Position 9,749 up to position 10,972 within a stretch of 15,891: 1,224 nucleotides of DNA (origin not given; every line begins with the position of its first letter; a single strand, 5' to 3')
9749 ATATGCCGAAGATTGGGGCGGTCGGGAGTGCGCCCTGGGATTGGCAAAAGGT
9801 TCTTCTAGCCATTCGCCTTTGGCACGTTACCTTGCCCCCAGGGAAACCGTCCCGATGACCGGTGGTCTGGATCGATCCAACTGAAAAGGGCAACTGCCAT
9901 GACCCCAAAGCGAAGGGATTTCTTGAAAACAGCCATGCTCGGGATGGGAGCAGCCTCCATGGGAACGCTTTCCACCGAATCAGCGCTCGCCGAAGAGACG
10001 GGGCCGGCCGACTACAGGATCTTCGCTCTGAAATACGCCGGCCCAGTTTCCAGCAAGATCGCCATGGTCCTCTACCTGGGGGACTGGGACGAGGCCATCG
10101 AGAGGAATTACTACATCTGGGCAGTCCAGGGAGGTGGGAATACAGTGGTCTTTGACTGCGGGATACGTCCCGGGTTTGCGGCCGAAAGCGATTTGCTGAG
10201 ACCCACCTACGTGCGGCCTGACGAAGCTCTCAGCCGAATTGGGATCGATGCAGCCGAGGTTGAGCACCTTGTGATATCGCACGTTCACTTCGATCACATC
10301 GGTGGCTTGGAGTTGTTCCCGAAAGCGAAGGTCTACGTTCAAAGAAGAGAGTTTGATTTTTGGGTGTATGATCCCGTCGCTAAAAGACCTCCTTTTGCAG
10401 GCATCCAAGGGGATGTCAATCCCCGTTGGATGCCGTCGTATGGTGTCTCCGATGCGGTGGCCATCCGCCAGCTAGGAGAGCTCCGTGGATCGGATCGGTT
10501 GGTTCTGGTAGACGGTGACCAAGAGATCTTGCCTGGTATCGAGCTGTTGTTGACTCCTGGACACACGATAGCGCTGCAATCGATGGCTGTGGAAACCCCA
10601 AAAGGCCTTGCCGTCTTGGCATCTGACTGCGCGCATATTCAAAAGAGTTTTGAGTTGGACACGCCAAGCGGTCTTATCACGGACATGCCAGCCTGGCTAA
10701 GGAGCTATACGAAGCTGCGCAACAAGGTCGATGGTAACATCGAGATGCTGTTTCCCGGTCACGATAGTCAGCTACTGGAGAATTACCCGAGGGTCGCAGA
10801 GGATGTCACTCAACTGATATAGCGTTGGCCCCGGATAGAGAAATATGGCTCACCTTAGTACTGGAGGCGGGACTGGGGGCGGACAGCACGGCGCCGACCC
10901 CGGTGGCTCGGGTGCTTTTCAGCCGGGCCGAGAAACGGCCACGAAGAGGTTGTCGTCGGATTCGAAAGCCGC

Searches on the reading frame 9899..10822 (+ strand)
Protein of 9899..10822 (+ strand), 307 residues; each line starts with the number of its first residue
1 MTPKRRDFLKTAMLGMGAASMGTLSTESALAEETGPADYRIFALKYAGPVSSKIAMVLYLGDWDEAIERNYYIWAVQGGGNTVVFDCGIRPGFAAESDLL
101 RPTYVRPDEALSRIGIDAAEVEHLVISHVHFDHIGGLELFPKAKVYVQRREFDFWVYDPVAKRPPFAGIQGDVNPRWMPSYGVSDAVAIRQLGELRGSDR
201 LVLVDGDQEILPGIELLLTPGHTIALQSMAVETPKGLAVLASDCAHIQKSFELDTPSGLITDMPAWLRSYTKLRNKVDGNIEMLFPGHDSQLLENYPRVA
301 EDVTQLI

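Call 15: search_protein_families(library=pfam, proteins=[window:9899-10822:+], max_evalue=0.001)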
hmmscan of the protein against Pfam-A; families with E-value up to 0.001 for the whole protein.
window:9899-10822:+ (307 aa): 2 families
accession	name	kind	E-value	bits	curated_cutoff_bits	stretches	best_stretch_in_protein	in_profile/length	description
PF00753.33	Lactamase_B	-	4.3e-18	66.4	22.7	1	72-288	7-196/196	Metallo-beta-lactamase superfamily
PF12706.13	Lactamase_B_2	-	0.00051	20.1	27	1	83-161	3-67/200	Beta-lactamase superfamily domain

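Call 34: find_encoding_contigs(protein=window:9899-10822:+, flank=10000, max_places=10)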
Protein window:9899-10822:+ (307 aa): 3 contigs read that carry it; 3 places shown.
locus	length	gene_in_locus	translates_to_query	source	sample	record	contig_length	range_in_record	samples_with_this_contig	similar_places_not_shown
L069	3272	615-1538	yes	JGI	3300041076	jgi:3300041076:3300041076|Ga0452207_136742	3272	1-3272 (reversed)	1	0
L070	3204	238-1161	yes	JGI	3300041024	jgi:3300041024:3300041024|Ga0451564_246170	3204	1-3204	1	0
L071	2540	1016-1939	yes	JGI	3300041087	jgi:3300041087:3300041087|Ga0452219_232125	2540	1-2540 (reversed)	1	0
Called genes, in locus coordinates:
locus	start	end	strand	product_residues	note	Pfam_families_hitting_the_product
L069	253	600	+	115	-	-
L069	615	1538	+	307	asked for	PF00753:Lactamase_B, PF23023:Anti-Pycsar_Apyc1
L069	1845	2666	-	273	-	PF25539:Bestrophin_2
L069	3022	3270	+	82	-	?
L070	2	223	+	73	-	?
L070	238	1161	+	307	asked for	PF00753:Lactamase_B, PF23023:Anti-Pycsar_Apyc1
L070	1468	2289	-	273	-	PF25539:Bestrophin_2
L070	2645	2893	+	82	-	-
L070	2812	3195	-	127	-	-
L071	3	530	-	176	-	?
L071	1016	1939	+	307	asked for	PF00753:Lactamase_B, PF23023:Anti-Pycsar_Apyc1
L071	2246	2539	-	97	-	?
